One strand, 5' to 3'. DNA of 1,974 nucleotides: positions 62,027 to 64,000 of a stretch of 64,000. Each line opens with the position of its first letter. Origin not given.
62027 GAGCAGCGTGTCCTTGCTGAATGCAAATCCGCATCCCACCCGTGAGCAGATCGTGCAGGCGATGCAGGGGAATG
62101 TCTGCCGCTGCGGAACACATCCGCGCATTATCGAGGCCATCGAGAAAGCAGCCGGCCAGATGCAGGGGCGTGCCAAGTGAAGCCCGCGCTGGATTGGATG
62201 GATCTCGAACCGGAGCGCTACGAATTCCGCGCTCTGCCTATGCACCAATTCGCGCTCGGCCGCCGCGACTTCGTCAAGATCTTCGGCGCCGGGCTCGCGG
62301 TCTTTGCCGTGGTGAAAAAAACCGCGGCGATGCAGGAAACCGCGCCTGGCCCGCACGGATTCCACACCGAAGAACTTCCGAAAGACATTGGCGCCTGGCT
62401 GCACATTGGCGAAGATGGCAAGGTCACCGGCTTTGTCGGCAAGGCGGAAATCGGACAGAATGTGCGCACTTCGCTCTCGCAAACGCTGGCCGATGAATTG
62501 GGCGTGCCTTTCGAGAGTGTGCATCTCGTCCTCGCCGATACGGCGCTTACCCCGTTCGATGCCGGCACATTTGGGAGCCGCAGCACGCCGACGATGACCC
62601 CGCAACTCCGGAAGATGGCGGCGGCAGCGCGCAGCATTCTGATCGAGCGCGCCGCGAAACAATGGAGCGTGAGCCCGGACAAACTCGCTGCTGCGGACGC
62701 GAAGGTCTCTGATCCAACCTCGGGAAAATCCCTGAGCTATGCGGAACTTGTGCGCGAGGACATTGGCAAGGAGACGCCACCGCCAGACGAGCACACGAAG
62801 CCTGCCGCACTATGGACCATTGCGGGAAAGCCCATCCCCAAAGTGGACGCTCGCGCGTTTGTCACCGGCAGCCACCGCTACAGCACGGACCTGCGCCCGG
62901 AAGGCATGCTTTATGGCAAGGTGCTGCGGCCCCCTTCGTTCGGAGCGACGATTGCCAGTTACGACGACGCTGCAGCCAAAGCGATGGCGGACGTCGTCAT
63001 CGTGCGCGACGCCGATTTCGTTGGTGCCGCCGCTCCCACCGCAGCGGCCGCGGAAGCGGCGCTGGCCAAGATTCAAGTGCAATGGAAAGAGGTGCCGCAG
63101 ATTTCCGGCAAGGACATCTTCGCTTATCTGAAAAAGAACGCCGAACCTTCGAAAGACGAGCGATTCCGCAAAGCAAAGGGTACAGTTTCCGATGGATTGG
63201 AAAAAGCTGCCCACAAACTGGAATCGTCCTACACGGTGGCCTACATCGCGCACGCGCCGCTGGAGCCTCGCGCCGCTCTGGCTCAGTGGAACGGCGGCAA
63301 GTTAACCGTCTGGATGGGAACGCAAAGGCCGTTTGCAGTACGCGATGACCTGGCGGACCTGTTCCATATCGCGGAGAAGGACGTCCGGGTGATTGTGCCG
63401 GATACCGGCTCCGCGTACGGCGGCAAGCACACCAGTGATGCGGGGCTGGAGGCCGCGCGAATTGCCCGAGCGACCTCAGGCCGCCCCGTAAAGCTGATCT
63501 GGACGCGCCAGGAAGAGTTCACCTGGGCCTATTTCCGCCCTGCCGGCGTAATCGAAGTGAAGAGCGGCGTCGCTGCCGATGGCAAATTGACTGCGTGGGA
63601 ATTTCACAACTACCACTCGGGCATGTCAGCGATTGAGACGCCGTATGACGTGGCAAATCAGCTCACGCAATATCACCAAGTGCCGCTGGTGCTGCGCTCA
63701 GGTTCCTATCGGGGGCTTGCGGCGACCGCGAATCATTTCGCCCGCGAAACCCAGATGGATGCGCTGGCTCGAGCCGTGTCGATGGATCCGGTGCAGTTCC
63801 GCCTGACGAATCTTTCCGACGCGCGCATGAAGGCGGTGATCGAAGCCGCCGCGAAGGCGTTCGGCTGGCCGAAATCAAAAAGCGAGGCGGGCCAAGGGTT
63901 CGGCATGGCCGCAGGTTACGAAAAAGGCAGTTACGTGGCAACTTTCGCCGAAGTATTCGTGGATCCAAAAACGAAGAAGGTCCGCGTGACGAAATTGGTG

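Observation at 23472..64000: About 40-kb catabolic island for an unidentified substrate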

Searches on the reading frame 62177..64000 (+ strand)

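Call 7: search_protein_families(library=pfam, proteins=[window:62177-64000:+], max_evalue=0.001)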
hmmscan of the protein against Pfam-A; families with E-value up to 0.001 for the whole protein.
window:62177-64000:+ (608 aa): 2 families
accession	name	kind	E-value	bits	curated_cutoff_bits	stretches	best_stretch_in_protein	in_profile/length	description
PF02738.23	MoCoBD_1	-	1.3e-44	152.6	27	1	331-546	12-244/244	Molybdopterin cofactor-binding domain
PF20256.3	MoCoBD_2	-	4.9e-29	102.1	27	1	61-197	47-172/283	Molybdopterin cofactor-binding domain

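Call 40: search_protein_families(library=ncbifam, proteins=[window:62177-64000:+], max_evalue=0.000001)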
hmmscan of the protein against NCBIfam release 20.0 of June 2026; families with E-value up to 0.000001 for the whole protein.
window:62177-64000:+ (608 aa): 13 families
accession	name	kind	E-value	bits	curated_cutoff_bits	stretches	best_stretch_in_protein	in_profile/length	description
TIGR03194.1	4hydrxCoA_A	equivalog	1.7e-54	185.4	994.55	2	285-560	95-392/746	4-hydroxybenzoyl-CoA reductase subunit alpha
NF043082.1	XdhA_XDHase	equivalog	2.8e-52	177.9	780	2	286-550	110-395/758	xanthine dehydrogenase subunit XdhA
NF007426.0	PRK09970.1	equivalog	2e-51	174.9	916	2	289-548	118-396/761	xanthine dehydrogenase molybdenum-binding subunit XdhA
TIGR03196.1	pucD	equivalog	1.7e-46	159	783.65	3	284-546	100-377/763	xanthine dehydrogenase subunit D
NF041018.1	glyceraldDH_alpha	equivalog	1.1e-42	146.3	790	2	327-547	159-392/741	glyceraldehyde dehydrogenase subunit alpha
NF041671.1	peri_hyde_PaoC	equivalog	5.8e-40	137.4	1180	1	287-596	118-457/735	aldehyde oxidoreductase molybdenum-binding subunit PaoC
TIGR03311.1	Se_dep_XDH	equivalog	7.1e-35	120.3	830.45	1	289-474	266-453/848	selenium-dependent xanthine dehydrogenase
NF040766.1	CODH_aero_grp5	exception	1.6e-34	119.2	950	2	290-546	117-395/785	aerobic carbon-monoxide dehydrogenase large subunit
TIGR02965.1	xanthine_xdhB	equivalog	1.5e-29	102.7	849.5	2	276-553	92-382/758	xanthine dehydrogenase molybdopterin binding subunit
TIGR02416.1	CO_dehy_Mo_lg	equivalog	1.9e-28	99.1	991.15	2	352-477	179-306/770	aerobic carbon-monoxide dehydrogenase large subunit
TIGR03313.1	Se_sel_red_Mo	hypoth_equivalog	3.5e-26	91.2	1101.9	1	333-476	360-502/951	molybdopterin-dependent oxidoreductase Mo/Fe-S-binding subunit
NF045668.1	pterin_aldehy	equivalog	1.9e-17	62.7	1100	1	285-548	285-568/905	molybdopterin-dependent aldehyde oxidoreductase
TIGR02969.1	mam_aldehyde_ox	subfamily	5.3e-09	34.1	1912.3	0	334-487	717-873/1330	aldehyde oxidase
